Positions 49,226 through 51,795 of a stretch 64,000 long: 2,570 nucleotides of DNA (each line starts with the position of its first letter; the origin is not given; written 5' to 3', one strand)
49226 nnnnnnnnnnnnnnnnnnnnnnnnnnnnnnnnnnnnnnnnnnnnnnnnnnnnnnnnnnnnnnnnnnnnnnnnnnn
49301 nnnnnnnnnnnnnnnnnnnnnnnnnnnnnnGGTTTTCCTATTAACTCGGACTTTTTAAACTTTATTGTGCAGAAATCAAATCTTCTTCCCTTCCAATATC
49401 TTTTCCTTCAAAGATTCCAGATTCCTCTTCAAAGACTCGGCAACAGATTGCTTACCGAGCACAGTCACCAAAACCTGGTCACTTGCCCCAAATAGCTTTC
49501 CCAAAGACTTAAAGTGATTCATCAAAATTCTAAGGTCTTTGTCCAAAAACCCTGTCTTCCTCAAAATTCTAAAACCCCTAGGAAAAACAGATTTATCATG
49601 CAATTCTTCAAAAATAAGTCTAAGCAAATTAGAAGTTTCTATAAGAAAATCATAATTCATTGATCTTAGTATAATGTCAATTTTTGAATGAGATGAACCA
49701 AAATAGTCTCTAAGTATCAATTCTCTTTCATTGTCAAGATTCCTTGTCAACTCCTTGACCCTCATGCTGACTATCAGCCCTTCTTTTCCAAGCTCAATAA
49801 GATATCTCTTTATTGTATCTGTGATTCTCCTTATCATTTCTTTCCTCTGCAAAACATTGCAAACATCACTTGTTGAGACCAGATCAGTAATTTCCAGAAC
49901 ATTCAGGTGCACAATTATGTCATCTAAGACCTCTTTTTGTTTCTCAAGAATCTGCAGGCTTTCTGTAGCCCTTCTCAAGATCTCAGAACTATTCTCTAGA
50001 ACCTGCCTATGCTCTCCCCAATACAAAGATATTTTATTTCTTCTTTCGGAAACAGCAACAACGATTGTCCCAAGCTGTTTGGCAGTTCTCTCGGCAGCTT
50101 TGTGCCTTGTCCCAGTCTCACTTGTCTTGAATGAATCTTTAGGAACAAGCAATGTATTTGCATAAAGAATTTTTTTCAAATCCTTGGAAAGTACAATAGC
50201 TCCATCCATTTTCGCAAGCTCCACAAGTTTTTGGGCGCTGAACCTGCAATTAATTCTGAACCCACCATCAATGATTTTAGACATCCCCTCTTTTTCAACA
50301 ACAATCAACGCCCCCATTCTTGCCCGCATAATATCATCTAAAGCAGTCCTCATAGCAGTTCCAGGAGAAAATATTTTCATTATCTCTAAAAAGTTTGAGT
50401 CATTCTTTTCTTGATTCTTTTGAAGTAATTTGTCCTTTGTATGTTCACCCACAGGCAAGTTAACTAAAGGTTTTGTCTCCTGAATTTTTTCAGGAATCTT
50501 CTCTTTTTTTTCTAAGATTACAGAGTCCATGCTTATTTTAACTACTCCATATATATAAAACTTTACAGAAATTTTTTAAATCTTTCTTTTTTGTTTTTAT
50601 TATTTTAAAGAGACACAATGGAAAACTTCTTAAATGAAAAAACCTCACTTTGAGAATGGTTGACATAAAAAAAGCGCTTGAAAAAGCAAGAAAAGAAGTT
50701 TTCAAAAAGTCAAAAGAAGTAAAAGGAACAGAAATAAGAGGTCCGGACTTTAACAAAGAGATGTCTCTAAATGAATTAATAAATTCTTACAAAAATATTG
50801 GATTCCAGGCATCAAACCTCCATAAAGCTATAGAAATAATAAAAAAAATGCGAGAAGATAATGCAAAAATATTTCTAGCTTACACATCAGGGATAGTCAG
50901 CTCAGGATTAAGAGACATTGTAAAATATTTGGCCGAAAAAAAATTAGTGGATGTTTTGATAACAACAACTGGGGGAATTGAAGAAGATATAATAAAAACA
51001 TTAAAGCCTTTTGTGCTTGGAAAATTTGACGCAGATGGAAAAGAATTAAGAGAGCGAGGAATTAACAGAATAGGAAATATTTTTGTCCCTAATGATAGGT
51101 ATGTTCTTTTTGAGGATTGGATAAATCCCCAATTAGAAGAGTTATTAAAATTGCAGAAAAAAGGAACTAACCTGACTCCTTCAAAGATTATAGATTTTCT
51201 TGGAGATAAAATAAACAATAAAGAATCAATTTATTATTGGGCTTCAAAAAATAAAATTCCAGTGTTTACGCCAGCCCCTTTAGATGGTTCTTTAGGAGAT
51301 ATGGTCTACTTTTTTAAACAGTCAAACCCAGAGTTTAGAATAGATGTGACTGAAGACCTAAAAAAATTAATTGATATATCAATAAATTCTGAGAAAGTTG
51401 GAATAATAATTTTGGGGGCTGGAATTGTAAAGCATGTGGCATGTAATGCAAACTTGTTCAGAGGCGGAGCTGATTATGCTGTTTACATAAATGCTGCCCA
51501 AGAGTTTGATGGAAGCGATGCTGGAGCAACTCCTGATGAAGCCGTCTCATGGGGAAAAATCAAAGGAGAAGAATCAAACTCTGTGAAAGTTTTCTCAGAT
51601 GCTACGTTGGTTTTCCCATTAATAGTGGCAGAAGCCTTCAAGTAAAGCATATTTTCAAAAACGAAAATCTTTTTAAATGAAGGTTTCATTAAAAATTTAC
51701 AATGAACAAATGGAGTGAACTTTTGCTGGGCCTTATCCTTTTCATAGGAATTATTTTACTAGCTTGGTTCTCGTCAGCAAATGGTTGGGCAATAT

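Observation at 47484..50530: Candidate c-di-AMP turnover operon: DisA-like diadenylate cyclase, unknown protein, DHH/DHHA1 phosphoesterase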

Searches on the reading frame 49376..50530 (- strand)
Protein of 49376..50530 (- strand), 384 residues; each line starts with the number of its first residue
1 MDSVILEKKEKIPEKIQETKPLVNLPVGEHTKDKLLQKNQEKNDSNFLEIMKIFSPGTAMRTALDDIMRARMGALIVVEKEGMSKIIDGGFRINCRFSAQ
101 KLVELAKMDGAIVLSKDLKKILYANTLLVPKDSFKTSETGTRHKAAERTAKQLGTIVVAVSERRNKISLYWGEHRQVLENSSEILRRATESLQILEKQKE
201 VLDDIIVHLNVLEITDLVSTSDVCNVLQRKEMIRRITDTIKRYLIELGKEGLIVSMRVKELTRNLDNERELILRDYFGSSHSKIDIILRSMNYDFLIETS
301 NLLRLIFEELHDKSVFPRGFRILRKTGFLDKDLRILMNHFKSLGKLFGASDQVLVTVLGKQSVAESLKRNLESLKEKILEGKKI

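Call 4: search_protein_families(library=ncbifam, proteins=[window:49376-50530:-], max_evalue=0.1)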
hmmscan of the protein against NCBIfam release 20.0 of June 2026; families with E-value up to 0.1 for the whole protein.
window:49376-50530:- (384 aa): 5 families
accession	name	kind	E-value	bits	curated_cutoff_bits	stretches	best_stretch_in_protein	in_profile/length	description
NF010009.0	PRK13482.1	equivalog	7.5e-103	344.4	201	1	41-380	3-353/357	DNA integrity scanning diadenylate cyclase DisA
TIGR00159.1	TIGR00159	equivalog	4.2e-11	42.6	188.8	1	60-183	114-241/254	diadenylate cyclase CdaA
NF038328.1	c-di-AMP_CdaS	exception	1.7e-09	37.5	225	1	58-169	65-181/191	sporulation-specific diadenylate cyclase CdaS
NF038327.1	c-di-AMP_CdaM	exception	4.6e-08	32.8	225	1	62-183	55-184/196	diadenylate cyclase CdaM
NF041371.1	Diadnylcyc_Halo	equivalog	0.021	14.2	430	1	102-167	187-253/270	diadenylate cyclase DacZ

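Call 5: search_protein_families(library=pfam, proteins=[window:49376-50530:-], max_evalue=0.1)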
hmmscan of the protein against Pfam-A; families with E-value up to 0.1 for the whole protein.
window:49376-50530:- (384 aa): 3 families
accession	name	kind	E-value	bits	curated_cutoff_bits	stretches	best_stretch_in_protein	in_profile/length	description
PF10635.14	DisA-linker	-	2e-31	109.1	25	1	178-292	1-119/142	DisA bacterial checkpoint controller linker region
PF02457.21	DAC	-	1.3e-27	96.2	27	1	62-173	2-117/119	DisA bacterial checkpoint controller nucleotide-binding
PF24953.1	DUF7762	-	0.06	14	27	0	163-220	26-83/105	Domain of unknown function (DUF7762)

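Call 32: find_related_loci(query=window:49376-50530:-, collection=metagenome_contigs, flank=6000)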
Query window:49376-50530:- (384 aa) in metagenome_contigs; peptide patterns used: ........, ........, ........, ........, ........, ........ (x = any residue, [..] = any of these).
490 stretches matched a pattern; 152 encode a relative of the query (tblastn E <= 1e-3); the best 80 are kept; 80 distinct loci.
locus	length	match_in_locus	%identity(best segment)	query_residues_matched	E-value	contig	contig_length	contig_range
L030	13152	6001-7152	94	1-384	0e+0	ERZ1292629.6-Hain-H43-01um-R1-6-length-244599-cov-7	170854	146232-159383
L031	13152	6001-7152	94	1-384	0e+0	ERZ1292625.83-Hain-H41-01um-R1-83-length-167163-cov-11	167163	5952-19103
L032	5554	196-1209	72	47-384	3e-171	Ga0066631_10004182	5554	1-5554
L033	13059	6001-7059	68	24-384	2e-166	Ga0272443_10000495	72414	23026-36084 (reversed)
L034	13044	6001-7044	69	39-384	3e-166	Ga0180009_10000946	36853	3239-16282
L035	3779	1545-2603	66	29-382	2e-163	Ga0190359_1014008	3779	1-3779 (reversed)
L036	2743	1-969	71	62-384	1e-166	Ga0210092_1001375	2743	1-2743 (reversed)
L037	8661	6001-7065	65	29-384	1e-156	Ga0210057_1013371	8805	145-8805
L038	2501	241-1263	67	44-384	5e-162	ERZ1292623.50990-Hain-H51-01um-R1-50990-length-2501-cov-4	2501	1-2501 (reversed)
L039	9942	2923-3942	65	44-384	4e-152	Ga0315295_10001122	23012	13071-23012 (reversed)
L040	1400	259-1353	62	14-384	3e-164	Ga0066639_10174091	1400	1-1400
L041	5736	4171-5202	64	41-384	1e-150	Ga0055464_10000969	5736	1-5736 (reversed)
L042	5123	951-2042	63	25-384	2e-150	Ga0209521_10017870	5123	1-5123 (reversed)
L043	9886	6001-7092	63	25-384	1e-148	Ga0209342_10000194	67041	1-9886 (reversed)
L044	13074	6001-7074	63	23-382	2e-147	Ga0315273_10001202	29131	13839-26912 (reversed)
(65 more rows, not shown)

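Call 66: find_homologous_proteins(query=window:49376-50530:-, max_evalue=0.001)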
Query window:49376-50530:- (384 aa): 4758 proteins with E <= 0.001 among 8000 candidates; the best 120 are listed.
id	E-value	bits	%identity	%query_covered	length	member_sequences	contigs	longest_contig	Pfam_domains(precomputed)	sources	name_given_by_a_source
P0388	3.5e-238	808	100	100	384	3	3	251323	PF10635.15,PF02457.22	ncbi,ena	ncbi:MAG: DNA integrity scanning diadenylate cyclase DisA [Nanoarchaeota archaeon]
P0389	4.3e-203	692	85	100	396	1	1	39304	PF10635.15,PF02457.22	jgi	jgi:diadenylate cyclase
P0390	7.7e-184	629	78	98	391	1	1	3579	PF10635.15,PF02457.22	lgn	-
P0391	1.9e-159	549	72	88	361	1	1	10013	PF10635.15,PF02457.22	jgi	jgi:diadenylate cyclase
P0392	2.3e-158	545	72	89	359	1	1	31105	PF10635.15,PF02457.22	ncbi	-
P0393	7.8e-157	540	72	88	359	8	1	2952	PF10635.15,PF02457.22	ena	-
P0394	5.8e-156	537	69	91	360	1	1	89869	PF10635.15,PF02457.22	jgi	jgi:diadenylate cyclase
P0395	1.5e-155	536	65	99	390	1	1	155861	PF10635.15,PF02457.22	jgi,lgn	jgi:diadenylate cyclase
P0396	7.8e-155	534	68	94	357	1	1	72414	PF10635.15,PF02457.22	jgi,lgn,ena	-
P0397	4.0e-154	531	69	90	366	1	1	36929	PF10635.15,PF02457.22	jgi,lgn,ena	-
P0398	1.2e-153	530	71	89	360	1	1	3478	PF10635.15,PF02457.22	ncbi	-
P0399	1.2e-152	526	69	90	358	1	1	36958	PF10635.15,PF02457.22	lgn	-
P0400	6.8e-152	524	67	92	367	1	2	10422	PF10635.15,PF02457.22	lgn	-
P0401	2.0e-151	522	68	90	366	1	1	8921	PF10635.15,PF02457.22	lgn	-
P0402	1.2e-150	520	69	88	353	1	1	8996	PF10635.15,PF02457.22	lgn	-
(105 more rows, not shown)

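Call 83: search_protein_families(library=padloc, proteins=[window:49376-50530:-], max_evalue=0.01)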
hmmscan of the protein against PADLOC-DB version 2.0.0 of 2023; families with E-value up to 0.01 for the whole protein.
window:49376-50530:- (384 aa): 0 families

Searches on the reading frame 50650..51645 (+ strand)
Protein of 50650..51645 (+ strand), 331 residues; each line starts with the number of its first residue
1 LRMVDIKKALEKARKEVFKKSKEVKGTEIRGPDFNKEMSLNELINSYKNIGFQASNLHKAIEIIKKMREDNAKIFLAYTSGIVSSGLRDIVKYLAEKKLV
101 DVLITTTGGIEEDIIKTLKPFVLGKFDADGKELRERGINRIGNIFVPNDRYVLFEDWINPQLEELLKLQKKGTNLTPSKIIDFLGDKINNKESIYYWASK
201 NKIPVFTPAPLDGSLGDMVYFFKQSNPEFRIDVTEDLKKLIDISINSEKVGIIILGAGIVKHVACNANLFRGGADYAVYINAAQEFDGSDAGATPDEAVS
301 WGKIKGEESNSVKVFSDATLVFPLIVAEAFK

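Call 69: search_protein_families(library=pfam, proteins=[window:50650-51645:+], max_evalue=0.001)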
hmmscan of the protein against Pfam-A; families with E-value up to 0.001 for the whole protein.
window:50650-51645:+ (331 aa): 1 family
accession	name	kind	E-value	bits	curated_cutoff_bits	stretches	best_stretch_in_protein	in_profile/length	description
PF01916.23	DS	-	4.9e-114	380.9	27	1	42-328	1-287/288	Deoxyhypusine synthase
